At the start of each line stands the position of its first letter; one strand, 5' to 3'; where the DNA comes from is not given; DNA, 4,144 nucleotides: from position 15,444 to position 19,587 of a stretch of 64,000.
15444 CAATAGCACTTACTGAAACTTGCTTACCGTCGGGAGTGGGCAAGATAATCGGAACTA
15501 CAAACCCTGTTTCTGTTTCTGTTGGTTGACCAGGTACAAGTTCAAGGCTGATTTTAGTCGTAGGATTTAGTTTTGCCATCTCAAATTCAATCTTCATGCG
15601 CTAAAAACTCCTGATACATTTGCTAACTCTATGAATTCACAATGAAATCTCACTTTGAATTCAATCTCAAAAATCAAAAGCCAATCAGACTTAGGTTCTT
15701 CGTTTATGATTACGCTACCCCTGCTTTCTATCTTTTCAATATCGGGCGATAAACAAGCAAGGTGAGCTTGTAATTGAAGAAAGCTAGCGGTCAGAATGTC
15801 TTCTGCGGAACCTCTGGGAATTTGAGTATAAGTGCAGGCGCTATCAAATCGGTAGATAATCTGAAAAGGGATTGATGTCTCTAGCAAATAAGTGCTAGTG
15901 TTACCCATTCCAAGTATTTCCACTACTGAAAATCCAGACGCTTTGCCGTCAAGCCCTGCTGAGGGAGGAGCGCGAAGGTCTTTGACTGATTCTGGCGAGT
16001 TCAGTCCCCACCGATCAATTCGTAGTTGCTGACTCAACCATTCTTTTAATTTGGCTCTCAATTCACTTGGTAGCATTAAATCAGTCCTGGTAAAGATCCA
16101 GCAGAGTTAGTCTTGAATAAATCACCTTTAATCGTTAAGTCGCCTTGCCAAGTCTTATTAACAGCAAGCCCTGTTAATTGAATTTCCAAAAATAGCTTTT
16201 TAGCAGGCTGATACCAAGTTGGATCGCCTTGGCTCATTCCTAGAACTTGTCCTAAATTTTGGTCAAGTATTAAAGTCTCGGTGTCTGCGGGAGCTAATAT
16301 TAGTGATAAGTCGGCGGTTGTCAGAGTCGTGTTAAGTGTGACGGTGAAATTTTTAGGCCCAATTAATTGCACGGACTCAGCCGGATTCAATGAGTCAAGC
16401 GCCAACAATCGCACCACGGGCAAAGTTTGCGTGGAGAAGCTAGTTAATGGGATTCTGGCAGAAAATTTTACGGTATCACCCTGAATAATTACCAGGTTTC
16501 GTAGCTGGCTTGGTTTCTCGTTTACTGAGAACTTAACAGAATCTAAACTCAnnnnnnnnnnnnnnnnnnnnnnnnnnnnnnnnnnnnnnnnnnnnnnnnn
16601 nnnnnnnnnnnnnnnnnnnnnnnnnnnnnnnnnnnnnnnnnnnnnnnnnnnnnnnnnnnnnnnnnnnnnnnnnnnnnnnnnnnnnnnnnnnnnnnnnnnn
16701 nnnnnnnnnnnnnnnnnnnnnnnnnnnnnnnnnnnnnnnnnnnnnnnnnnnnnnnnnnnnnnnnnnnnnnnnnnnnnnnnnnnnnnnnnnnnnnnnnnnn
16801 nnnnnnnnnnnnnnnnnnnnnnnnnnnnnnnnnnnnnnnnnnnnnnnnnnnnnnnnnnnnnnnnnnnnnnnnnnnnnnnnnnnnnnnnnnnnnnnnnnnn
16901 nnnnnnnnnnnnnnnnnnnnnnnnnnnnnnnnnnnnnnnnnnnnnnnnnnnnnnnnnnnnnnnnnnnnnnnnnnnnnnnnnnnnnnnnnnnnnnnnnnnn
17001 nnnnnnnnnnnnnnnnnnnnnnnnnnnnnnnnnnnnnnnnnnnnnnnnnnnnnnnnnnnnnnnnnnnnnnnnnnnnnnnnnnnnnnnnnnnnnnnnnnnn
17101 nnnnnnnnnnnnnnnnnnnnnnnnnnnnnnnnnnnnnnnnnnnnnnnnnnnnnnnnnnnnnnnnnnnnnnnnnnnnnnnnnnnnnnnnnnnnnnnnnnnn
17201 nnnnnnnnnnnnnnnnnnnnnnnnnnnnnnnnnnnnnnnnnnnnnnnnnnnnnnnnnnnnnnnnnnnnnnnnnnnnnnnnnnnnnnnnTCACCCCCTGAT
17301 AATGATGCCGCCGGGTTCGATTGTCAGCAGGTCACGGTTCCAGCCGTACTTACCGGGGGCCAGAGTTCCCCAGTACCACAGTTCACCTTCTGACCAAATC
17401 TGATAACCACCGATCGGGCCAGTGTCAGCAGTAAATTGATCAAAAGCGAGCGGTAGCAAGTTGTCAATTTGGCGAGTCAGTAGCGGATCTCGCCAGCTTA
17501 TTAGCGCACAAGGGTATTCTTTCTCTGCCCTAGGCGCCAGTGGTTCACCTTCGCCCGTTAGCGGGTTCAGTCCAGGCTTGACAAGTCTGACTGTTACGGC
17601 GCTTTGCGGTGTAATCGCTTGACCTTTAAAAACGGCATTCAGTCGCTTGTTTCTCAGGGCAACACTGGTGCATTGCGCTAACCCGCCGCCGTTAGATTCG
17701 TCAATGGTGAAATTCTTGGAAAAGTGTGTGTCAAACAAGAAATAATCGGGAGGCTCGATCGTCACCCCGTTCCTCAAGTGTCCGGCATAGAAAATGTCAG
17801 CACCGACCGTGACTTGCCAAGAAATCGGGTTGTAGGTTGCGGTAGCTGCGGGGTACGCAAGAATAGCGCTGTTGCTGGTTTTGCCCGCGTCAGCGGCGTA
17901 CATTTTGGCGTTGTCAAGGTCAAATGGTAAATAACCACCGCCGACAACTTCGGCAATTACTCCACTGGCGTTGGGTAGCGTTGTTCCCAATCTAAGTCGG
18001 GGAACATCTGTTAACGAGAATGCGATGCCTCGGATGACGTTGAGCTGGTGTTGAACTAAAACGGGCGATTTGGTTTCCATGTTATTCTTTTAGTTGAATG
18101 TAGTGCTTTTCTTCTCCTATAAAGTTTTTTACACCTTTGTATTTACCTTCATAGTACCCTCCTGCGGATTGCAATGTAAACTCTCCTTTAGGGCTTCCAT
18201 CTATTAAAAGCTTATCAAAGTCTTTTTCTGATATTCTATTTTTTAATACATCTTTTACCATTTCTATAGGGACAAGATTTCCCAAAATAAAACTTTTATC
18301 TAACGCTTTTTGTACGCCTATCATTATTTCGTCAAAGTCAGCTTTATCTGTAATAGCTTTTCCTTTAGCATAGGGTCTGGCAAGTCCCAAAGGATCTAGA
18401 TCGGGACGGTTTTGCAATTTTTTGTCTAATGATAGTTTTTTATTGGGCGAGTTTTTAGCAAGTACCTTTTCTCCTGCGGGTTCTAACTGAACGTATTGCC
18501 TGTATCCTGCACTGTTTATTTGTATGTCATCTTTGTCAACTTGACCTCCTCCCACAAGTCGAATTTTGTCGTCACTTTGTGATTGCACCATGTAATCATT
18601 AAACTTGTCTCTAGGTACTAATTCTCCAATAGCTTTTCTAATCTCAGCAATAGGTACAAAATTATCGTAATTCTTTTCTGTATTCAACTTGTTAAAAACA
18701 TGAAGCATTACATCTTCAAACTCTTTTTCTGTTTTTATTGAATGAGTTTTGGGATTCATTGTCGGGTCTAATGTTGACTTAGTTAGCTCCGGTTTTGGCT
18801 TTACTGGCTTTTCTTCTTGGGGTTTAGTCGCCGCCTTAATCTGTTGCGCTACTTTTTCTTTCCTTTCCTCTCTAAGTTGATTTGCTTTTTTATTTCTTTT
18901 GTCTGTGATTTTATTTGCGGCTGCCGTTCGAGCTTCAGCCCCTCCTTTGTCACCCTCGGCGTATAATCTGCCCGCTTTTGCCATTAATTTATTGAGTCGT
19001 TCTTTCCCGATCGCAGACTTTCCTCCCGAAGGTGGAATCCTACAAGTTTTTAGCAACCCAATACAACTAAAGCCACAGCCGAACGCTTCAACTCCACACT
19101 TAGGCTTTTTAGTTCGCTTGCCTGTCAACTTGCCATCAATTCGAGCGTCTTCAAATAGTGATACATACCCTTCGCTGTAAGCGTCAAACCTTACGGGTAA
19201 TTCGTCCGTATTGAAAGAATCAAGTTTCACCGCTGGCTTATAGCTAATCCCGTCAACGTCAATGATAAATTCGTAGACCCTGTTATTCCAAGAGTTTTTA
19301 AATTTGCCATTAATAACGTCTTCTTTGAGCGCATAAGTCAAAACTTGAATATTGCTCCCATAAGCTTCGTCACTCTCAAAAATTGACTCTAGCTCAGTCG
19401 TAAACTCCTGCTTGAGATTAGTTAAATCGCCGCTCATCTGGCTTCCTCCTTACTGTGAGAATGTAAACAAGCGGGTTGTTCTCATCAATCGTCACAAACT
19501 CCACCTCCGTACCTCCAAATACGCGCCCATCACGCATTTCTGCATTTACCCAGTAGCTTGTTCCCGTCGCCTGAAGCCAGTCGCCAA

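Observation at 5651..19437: Five-member protein family: shared Cys4 N-terminal module fused to different C-terminal effector-like domains, clustered after the portal gene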

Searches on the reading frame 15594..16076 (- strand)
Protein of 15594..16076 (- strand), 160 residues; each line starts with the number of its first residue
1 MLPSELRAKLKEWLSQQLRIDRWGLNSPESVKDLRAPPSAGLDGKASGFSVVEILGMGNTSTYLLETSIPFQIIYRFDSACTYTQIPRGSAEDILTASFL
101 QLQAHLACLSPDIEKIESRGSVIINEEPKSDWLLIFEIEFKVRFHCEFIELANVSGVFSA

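Call 49: search_protein_families(library=pfam, proteins=[window:15594-16076:-], max_evalue=0.01)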
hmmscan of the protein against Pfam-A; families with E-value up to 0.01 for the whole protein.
window:15594-16076:- (160 aa): 0 families

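Call 76: search_protein_families(library=phrogs, proteins=[window:15594-16076:-], max_evalue=0.001)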
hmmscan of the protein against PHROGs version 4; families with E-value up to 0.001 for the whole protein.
window:15594-16076:- (160 aa): 0 families

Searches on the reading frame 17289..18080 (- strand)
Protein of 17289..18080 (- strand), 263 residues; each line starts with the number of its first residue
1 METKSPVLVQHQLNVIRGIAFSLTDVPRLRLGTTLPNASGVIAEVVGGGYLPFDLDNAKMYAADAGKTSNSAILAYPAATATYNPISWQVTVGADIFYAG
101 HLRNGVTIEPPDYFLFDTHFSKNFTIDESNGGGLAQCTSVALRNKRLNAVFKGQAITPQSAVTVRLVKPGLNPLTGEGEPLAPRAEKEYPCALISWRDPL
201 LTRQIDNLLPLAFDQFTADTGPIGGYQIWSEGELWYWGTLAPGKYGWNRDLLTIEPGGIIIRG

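Call 6: search_protein_families(library=phrogs, proteins=[window:17289-18080:-], max_evalue=0.01)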
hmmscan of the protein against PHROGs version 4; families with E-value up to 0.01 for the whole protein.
window:17289-18080:- (263 aa): 0 families

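Call 49: search_protein_families(library=pfam, proteins=[window:17289-18080:-], max_evalue=0.01)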
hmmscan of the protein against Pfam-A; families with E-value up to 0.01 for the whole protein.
window:17289-18080:- (263 aa): 2 families
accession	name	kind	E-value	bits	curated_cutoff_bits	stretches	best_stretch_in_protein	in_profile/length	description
PF23140.1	Gp80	-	1.8e-13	51.4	27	2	10-114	8-118/128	Podophage GP4 fiber I protein gp80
PF22317.1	PolB_N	-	0.0046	17.3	27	1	102-128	5-31/54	DNA polymerase II small subunit, N-terminal domain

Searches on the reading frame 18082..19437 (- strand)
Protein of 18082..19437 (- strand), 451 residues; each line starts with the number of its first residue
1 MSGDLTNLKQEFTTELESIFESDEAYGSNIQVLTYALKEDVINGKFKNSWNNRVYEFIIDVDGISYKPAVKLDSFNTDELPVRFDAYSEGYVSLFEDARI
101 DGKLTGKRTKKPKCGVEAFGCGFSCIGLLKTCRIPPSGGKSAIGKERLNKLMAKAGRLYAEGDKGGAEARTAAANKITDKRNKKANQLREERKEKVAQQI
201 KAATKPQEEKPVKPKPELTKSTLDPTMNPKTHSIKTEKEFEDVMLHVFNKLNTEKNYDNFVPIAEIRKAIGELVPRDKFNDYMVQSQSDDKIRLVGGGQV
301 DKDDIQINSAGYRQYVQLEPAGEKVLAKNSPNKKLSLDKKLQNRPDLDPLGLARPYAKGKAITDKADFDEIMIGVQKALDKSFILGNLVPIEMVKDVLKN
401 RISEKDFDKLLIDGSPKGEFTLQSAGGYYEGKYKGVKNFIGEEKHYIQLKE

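Call 5: search_protein_families(library=pfam, proteins=[window:18082-19437:-], max_evalue=0.1)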
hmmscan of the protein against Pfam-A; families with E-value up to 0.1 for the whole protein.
window:18082-19437:- (451 aa): 0 families

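Call 6: search_protein_families(library=phrogs, proteins=[window:18082-19437:-], max_evalue=0.01)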
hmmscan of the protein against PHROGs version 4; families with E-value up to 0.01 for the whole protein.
window:18082-19437:- (451 aa): 1 family
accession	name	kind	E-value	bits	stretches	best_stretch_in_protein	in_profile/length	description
phrog_33618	-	unknown function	1.7e-07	31.8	1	106-205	7-110/386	-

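Call 98: search_protein_families(library=ncbifam, proteins=[window:18082-19437:-], max_evalue=1)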
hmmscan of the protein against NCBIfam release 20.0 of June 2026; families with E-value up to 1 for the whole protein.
window:18082-19437:- (451 aa): 4 families
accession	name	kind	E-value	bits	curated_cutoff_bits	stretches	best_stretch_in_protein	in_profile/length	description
NF001386.0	PRK00279.2-4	equivalog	0.0011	18.6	256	1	380-417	53-91/220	adenylate kinase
NF001384.0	PRK00279.2-2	equivalog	0.0047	16.7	152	1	377-419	51-93/191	adenylate kinase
NF001380.0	PRK00279.1-2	equivalog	0.083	12.2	251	1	385-417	55-88/216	adenylate kinase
TIGR01359.1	UMP_CMP_kin_fam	subfamily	0.092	12.7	207.6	1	385-419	55-90/185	UMP-CMP kinase family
